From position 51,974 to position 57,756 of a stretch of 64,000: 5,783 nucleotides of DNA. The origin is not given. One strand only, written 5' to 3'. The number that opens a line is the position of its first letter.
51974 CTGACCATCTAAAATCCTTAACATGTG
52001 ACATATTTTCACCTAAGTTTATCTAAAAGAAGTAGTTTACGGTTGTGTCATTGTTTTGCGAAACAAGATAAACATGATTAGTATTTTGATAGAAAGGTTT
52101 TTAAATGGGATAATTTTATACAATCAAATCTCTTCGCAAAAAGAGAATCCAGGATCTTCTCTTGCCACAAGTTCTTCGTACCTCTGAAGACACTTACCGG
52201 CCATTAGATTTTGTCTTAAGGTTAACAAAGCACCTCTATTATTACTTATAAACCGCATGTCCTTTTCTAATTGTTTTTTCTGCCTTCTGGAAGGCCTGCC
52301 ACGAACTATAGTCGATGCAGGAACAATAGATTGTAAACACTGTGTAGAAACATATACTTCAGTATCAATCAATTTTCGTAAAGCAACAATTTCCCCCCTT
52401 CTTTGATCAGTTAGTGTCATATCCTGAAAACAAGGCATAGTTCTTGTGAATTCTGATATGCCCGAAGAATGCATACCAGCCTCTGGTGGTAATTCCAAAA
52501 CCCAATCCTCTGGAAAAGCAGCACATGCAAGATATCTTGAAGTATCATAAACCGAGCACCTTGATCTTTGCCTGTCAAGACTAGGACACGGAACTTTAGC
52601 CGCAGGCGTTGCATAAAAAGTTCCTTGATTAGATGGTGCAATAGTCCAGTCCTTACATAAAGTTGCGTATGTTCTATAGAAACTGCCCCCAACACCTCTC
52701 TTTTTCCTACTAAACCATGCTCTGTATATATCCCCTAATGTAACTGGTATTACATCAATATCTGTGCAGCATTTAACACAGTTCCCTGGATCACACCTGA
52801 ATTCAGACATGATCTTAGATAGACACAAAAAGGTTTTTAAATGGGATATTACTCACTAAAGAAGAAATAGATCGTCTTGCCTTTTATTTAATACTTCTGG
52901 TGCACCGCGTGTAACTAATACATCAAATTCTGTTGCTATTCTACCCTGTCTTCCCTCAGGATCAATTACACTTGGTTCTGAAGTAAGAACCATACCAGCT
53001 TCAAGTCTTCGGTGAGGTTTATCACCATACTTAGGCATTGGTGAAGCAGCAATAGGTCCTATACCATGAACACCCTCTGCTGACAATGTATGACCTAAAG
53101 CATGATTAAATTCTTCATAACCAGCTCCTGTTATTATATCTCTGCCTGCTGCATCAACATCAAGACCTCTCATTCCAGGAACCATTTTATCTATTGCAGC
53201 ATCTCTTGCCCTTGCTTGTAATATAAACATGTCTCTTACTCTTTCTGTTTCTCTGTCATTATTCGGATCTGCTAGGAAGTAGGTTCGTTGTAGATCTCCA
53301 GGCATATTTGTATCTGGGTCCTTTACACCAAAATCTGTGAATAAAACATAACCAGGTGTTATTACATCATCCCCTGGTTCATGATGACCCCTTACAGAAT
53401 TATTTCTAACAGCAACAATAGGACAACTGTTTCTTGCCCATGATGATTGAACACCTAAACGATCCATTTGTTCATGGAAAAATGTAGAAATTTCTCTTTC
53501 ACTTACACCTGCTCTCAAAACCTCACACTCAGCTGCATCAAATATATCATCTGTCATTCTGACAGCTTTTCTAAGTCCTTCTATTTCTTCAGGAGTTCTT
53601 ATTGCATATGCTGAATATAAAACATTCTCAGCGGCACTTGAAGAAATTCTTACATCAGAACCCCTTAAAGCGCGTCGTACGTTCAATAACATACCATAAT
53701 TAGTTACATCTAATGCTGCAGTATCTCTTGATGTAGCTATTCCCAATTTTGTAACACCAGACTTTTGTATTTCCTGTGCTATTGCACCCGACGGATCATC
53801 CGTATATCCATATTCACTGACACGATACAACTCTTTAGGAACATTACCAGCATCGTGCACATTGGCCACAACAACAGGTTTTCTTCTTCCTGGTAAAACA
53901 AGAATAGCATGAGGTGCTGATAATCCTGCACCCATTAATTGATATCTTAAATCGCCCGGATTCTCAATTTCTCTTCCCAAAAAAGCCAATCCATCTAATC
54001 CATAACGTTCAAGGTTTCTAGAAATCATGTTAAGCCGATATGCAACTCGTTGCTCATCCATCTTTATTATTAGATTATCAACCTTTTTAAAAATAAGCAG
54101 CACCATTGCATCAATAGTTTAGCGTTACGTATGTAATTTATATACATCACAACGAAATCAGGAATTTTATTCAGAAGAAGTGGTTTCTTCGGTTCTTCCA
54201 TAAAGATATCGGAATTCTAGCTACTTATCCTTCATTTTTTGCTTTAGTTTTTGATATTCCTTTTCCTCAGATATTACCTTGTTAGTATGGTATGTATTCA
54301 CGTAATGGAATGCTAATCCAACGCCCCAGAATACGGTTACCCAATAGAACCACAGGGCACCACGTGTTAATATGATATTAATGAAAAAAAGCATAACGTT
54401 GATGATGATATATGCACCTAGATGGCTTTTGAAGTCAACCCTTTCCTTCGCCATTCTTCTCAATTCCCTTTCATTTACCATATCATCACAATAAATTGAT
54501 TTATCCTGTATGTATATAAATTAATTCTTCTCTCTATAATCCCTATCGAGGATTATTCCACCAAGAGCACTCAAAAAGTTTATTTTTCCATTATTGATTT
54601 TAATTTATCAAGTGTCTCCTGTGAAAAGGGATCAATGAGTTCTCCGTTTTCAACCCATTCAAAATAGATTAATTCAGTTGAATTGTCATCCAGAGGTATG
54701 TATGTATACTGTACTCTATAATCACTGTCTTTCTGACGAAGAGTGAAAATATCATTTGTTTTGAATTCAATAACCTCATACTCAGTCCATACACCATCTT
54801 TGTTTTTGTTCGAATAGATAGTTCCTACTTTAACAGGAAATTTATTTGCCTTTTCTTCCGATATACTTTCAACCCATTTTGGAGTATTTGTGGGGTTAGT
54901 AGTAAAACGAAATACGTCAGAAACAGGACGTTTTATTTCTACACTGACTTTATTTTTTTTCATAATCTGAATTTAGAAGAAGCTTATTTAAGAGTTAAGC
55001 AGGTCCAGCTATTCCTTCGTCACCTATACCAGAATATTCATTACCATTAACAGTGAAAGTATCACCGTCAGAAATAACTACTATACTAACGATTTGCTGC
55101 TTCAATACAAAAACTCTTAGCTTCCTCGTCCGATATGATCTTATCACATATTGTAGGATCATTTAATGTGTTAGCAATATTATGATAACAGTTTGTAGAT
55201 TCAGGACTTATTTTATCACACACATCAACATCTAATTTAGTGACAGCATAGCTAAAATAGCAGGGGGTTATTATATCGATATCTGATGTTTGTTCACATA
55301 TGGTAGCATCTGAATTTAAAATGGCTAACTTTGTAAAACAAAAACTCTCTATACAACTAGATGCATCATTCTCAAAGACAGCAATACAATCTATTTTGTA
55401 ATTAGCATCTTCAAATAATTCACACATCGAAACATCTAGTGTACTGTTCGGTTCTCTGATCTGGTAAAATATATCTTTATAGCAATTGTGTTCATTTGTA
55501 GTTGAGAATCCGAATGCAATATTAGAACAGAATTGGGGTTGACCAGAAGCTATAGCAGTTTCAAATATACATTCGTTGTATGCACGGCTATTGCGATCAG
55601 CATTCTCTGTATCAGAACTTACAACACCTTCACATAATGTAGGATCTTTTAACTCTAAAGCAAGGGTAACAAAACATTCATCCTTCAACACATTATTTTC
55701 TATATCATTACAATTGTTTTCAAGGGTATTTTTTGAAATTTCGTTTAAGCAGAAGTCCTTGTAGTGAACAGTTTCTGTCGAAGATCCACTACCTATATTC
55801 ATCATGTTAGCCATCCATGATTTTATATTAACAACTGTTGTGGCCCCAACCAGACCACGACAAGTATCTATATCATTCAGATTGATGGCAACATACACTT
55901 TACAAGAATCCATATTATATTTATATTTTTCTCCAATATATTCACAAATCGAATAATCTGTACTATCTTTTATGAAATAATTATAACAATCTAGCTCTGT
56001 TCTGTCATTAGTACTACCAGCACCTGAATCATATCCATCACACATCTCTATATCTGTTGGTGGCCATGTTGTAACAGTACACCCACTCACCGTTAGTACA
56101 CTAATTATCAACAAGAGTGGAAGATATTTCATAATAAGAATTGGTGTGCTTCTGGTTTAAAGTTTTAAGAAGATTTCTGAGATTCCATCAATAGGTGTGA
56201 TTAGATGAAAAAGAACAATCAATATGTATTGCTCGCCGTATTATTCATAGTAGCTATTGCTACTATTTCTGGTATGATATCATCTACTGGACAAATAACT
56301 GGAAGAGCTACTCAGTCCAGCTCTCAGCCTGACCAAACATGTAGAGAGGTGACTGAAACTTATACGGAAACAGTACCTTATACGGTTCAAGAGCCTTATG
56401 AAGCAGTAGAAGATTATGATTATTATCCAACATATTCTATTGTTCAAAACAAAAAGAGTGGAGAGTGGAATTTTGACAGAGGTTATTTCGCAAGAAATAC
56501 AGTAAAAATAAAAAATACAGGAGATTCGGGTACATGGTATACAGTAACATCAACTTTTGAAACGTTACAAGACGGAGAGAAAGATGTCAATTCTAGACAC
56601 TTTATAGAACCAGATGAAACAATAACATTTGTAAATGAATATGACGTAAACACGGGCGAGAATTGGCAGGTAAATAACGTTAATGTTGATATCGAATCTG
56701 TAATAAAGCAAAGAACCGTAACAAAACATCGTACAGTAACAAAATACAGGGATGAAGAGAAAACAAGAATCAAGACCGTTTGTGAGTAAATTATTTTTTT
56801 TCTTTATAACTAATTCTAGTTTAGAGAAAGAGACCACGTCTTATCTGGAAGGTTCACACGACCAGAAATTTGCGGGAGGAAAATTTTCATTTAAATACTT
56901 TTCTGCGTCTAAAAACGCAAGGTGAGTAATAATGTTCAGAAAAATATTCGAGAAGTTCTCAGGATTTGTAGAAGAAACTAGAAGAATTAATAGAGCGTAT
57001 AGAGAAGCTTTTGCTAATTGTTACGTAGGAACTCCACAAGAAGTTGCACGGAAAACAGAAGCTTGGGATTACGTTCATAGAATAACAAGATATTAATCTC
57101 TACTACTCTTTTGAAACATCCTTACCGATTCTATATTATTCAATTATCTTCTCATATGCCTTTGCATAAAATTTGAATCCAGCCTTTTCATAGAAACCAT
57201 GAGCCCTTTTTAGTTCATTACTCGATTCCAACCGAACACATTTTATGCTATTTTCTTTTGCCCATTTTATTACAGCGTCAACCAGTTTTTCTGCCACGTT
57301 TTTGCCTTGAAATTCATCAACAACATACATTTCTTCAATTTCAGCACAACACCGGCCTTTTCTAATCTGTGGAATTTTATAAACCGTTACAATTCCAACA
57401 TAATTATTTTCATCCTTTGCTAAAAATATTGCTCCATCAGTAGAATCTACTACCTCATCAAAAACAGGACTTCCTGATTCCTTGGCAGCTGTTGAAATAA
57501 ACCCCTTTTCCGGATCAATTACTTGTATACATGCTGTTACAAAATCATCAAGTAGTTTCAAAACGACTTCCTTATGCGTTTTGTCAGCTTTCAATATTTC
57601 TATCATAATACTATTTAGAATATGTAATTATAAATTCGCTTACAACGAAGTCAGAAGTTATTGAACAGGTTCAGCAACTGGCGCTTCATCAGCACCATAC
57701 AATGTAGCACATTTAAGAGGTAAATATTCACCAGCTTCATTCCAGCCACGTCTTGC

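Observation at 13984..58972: Dispersed class of ~18 orphan ORFs with non-native protein composition but native codons, wedged into conserved operon seams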

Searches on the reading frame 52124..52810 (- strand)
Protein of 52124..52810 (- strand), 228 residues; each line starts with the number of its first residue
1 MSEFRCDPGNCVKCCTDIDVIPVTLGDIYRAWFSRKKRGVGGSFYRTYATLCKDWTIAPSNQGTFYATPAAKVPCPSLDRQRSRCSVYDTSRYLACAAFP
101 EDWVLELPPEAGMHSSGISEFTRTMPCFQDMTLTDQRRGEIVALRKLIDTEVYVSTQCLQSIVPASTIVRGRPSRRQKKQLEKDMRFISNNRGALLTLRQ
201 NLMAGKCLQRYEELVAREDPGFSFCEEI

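Call 8: search_protein_families(library=pfam, max_evalue=0.01, proteins=[window:52124-52810:-])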
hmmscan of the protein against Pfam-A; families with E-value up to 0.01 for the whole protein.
window:52124-52810:- (228 aa): 1 family
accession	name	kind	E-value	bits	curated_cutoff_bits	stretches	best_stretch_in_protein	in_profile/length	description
PF03692.20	CxxCxxCC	-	3.6e-05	24.8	23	1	6-101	2-71/85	Putative zinc- or iron-chelating domain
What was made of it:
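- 52124..52810 (-): YkgJ-like CxxCxxCC protein. It is bracketed by an exact 20-nt direct repeat. Pfam PF03692, E = 3.6e-5 (call 8).
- On CxxCxxCC / YkgJ family (52124-52810): E = 3.6e-5, 24.8 bits against a cutoff of 23 (call 8).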

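Call 85: search_protein_families(library=padloc, max_evalue=0.01, proteins=[window:52124-52810:-])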
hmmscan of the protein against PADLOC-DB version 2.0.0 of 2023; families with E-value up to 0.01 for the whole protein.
window:52124-52810:- (228 aa): 0 families

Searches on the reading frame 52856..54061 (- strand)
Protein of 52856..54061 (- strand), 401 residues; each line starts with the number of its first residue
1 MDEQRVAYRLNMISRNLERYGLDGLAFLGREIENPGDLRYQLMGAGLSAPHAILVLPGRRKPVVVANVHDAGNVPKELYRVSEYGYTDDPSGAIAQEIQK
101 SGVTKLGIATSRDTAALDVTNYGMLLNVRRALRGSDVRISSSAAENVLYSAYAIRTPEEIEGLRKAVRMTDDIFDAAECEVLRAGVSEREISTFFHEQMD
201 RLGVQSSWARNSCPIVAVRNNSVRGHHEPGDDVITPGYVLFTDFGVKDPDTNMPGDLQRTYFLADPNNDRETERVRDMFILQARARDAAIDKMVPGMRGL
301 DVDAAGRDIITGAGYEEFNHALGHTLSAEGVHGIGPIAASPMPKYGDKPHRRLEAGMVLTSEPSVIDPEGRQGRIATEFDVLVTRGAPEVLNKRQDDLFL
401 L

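Call 8: search_protein_families(library=pfam, max_evalue=0.01, proteins=[window:52856-54061:-])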
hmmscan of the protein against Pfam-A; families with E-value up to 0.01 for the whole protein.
window:52856-54061:- (401 aa): 1 family
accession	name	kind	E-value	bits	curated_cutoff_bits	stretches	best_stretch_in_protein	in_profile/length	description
PF00557.29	Peptidase_M24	-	1.5e-31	110.2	23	1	161-384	1-207/208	Metallopeptidase family M24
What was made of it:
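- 52856..54061 (-): M24 (Xaa-Pro-type) metallopeptidase. It is Lys-poor here and in its three close relatives. Pfam E = 1.5e-31 (call 8).
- On Peptidase family M24 (52856-54061): Pfam PF00557, E = 1.5e-31, covering profile positions 1-207 of 208 (call 8).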

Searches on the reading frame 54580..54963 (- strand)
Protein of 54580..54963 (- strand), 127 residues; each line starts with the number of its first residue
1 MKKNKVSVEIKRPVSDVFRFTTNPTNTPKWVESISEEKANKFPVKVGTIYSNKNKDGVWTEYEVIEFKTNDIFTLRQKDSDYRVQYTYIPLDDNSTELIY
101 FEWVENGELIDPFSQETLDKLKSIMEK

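Call 53: search_protein_families(library=pfam, max_evalue=0.001, proteins=[window:54580-54963:-])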
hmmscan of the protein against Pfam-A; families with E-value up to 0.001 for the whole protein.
window:54580-54963:- (127 aa): 1 family
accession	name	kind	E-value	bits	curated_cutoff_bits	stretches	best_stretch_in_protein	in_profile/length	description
PF10604.15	Polyketide_cyc2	-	1.3e-08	35.7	27.4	1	5-121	5-137/142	Polyketide cyclase / dehydrase and lipid transport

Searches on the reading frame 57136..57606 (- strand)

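Call 53: search_protein_families(library=pfam, max_evalue=0.001, proteins=[window:57136-57606:-])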
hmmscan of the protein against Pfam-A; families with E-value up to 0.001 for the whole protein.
window:57136-57606:- (156 aa): 5 families
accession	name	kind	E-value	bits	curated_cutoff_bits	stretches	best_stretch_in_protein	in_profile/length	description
PF00583.31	Acetyltransf_1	-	1.1e-17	64.8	20.7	1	52-144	24-116/116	Acetyltransferase (GNAT) family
PF13508.13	Acetyltransf_7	-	8.9e-14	52.1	27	1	58-145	3-83/84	Acetyltransferase (GNAT) domain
PF13673.13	Acetyltransf_10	-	2e-10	41.2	23.6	1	51-149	24-112/128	Acetyltransferase (GNAT) domain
PF14542.12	Acetyltransf_CG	-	2.7e-05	24.7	30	1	69-124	11-61/80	GCN5-related N-acetyl-transferase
PF13302.13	Acetyltransf_3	-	0.00024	22.3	25.4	1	59-145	57-138/138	Acetyltransferase (GNAT) domain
